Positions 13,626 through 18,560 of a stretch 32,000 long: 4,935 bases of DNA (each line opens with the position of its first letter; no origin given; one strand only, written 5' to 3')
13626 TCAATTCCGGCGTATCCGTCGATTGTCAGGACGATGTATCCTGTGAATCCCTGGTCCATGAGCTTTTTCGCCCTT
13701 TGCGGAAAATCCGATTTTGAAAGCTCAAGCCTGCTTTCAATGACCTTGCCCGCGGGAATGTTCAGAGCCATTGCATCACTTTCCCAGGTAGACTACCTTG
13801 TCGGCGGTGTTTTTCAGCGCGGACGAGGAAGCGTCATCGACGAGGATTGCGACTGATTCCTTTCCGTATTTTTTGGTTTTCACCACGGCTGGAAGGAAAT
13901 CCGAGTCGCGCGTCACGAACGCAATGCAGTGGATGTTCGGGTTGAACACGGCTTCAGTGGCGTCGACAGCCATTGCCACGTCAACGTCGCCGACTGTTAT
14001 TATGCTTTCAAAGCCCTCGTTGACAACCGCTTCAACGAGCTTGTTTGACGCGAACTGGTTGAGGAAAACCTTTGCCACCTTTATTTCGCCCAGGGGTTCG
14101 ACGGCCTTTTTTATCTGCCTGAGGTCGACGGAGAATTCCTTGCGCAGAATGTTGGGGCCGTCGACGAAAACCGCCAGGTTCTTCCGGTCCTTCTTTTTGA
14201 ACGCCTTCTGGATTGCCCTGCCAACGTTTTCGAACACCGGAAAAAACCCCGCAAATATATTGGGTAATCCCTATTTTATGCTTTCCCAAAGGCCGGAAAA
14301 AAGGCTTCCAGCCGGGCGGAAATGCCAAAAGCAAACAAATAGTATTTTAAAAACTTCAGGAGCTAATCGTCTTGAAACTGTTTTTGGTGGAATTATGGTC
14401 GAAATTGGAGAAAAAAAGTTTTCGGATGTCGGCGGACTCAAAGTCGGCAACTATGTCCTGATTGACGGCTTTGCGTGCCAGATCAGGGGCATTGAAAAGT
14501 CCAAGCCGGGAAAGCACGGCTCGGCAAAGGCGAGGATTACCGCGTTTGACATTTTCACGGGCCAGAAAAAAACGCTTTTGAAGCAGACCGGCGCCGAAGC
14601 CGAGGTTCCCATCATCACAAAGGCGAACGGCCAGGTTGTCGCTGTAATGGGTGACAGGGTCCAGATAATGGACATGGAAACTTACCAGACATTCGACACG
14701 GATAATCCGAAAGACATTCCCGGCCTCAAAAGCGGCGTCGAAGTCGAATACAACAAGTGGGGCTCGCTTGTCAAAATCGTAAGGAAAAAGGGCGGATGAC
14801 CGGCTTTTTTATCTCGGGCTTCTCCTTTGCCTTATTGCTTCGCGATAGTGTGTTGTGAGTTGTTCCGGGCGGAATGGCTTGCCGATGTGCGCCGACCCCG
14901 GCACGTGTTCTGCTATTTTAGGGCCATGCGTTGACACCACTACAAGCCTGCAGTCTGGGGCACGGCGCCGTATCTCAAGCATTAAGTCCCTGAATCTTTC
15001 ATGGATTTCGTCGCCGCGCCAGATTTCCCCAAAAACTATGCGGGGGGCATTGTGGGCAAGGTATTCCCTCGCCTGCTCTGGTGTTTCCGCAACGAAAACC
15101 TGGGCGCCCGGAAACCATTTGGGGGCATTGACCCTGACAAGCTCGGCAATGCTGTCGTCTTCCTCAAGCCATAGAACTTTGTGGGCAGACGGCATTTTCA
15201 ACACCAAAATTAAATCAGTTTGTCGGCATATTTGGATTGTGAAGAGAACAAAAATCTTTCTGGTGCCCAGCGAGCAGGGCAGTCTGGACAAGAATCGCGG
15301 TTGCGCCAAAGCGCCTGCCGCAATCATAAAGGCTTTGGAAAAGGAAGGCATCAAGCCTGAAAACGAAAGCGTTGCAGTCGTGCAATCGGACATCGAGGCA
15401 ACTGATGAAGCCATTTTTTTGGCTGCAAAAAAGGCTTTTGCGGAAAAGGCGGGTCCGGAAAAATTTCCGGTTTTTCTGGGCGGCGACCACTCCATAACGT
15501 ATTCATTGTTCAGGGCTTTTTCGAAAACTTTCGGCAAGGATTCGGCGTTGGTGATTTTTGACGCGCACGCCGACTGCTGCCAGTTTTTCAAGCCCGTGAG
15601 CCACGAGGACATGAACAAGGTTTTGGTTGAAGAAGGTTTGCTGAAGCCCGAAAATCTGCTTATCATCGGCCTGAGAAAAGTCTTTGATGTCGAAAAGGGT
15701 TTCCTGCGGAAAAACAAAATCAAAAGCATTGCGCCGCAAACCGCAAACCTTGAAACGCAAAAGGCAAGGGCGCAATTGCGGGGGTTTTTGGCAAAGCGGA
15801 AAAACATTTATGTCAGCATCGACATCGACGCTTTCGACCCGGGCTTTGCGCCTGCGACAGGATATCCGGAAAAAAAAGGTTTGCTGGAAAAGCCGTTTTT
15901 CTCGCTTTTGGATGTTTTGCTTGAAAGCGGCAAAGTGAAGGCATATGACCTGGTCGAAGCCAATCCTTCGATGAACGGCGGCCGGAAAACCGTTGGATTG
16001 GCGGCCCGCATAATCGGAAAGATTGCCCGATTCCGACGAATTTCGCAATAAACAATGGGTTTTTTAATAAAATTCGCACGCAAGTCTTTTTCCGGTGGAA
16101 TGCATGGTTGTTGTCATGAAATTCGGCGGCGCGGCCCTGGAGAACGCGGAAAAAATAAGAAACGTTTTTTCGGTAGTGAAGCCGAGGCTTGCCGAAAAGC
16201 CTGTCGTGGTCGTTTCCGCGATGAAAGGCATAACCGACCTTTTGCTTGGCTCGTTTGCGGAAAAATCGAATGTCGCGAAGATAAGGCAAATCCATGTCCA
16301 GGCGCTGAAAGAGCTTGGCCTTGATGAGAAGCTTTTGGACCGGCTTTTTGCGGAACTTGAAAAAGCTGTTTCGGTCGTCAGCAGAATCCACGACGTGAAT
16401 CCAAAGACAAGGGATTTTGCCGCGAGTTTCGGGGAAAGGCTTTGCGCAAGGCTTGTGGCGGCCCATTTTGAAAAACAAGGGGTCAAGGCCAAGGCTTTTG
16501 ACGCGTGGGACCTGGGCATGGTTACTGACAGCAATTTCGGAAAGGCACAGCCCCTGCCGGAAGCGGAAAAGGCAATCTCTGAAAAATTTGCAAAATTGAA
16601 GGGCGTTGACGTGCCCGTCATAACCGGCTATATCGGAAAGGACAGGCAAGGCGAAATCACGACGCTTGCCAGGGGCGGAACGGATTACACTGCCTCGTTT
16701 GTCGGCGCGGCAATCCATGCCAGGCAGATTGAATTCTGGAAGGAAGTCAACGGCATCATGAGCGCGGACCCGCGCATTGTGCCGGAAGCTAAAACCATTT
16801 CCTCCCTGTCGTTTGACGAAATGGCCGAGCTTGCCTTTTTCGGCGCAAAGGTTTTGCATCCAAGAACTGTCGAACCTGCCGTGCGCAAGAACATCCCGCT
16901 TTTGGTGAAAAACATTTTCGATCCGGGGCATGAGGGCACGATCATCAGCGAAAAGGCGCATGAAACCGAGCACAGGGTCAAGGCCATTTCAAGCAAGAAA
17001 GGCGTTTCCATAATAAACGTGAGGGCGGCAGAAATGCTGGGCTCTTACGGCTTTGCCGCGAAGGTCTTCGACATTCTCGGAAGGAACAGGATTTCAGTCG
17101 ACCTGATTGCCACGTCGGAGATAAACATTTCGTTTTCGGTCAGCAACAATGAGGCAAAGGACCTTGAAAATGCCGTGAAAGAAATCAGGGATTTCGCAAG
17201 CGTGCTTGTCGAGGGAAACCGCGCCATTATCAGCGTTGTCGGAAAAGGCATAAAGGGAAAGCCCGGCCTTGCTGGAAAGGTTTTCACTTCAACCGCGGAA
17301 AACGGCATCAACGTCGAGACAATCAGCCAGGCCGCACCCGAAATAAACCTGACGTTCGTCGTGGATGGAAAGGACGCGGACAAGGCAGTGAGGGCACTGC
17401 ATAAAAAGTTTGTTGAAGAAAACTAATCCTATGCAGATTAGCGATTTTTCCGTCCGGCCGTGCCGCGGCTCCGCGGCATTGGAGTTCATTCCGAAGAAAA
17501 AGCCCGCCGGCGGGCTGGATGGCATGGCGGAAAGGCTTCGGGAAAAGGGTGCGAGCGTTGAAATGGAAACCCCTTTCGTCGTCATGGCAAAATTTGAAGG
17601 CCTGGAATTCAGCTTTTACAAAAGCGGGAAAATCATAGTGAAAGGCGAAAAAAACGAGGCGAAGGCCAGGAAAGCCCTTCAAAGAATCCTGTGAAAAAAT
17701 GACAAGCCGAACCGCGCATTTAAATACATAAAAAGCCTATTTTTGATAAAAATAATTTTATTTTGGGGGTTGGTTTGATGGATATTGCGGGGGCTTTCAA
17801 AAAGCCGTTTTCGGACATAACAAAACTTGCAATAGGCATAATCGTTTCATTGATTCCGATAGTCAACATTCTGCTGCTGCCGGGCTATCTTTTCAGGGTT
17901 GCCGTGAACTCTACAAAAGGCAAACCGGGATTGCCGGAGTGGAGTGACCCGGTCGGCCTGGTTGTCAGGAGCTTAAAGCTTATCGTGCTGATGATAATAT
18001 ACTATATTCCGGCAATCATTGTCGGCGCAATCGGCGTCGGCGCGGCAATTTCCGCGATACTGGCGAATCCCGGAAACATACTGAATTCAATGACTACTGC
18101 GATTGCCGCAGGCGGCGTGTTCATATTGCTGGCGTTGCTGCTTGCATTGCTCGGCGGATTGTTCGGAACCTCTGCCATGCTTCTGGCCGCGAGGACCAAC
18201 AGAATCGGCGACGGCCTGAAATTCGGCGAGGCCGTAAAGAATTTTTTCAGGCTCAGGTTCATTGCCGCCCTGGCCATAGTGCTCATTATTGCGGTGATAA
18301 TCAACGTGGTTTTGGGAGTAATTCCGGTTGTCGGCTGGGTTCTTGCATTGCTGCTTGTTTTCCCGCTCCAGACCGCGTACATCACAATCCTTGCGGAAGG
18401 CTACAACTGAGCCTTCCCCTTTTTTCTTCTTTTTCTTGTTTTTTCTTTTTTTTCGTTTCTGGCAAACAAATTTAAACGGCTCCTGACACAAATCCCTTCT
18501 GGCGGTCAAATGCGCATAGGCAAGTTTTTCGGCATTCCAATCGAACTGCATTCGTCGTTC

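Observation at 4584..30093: Modular REP-like repeat family: invariant ACGAAA-loop hairpin with covarying stems, at 7 intergenic loci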

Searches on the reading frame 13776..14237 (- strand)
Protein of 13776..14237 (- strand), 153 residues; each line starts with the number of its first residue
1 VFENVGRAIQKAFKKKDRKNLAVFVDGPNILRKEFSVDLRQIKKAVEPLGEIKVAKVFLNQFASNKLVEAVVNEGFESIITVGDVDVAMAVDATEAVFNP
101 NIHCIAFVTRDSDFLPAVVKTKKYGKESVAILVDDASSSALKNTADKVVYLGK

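Call 15: search_protein_families(library=pfam, proteins=[window:13776-14237:-])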
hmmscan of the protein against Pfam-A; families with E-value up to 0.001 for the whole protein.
window:13776-14237:- (153 aa): 2 families
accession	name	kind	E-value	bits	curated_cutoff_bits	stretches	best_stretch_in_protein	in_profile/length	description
PF01936.24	NYN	-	5.8e-22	79.2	24.2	1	21-151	2-144/145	NYN domain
PF20884.3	MUM1-like_PWWP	-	0.00032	21.7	27.7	0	8-44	19-56/80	MUM1-like, PWWP domain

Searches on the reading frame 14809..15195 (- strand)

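Call 90: search_protein_families(library=ncbifam, proteins=[window:14809-15195:-], max_evalue=0.01)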
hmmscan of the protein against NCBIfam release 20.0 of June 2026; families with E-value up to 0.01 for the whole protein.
window:14809-15195:- (128 aa): 1 family
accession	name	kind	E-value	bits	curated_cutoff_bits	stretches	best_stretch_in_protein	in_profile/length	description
NF051870.1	NAssimRespRegNtrX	equivalog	0.002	17.1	600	1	29-122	24-120/452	nitrogen assimilation response regulator NtrX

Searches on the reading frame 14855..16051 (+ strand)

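Call 15: search_protein_families(library=pfam, proteins=[window:14855-16051:+])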
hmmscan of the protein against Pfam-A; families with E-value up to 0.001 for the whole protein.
window:14855-16051:+ (398 aa): 1 family
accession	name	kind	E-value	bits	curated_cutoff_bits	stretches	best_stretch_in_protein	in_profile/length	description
PF00491.26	Arginase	-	4.8e-48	164.5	22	1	134-389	5-276/280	Arginase family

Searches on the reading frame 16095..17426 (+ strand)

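Call 15: search_protein_families(library=pfam, proteins=[window:16095-17426:+])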
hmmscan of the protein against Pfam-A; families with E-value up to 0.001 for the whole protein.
window:16095-17426:+ (443 aa): 4 families
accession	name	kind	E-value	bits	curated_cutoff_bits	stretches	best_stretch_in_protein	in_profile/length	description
PF00696.33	AA_kinase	-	1.4e-47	162.8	24.9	1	4-273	1-234/234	Amino acid kinase family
PF22468.2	ACT_9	-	6.3e-37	125.6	27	2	379-439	1-61/61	ACT domain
PF01842.31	ACT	-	6.7e-14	51.8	27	2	386-437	7-63/66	ACT domain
PF13840.12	ACT_7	-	3.8e-13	49.5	27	1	376-437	6-65/65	ACT domain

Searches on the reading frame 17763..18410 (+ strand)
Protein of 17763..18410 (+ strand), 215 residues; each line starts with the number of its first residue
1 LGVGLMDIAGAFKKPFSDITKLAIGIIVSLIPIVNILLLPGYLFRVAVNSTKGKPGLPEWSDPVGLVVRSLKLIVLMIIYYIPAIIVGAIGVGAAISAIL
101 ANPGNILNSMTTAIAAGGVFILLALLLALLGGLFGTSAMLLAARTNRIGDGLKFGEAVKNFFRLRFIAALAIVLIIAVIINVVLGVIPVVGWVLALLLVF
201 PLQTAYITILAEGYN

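Call 16: search_protein_families(library=pfam, proteins=[window:17763-18410:+])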
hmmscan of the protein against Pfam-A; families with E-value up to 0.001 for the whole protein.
window:17763-18410:+ (215 aa): 1 family
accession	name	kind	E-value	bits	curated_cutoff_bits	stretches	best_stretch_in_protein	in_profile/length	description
PF13197.11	DUF4013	-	1.8e-22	80.4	26.9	1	25-188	2-167/168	Protein of unknown function (DUF4013)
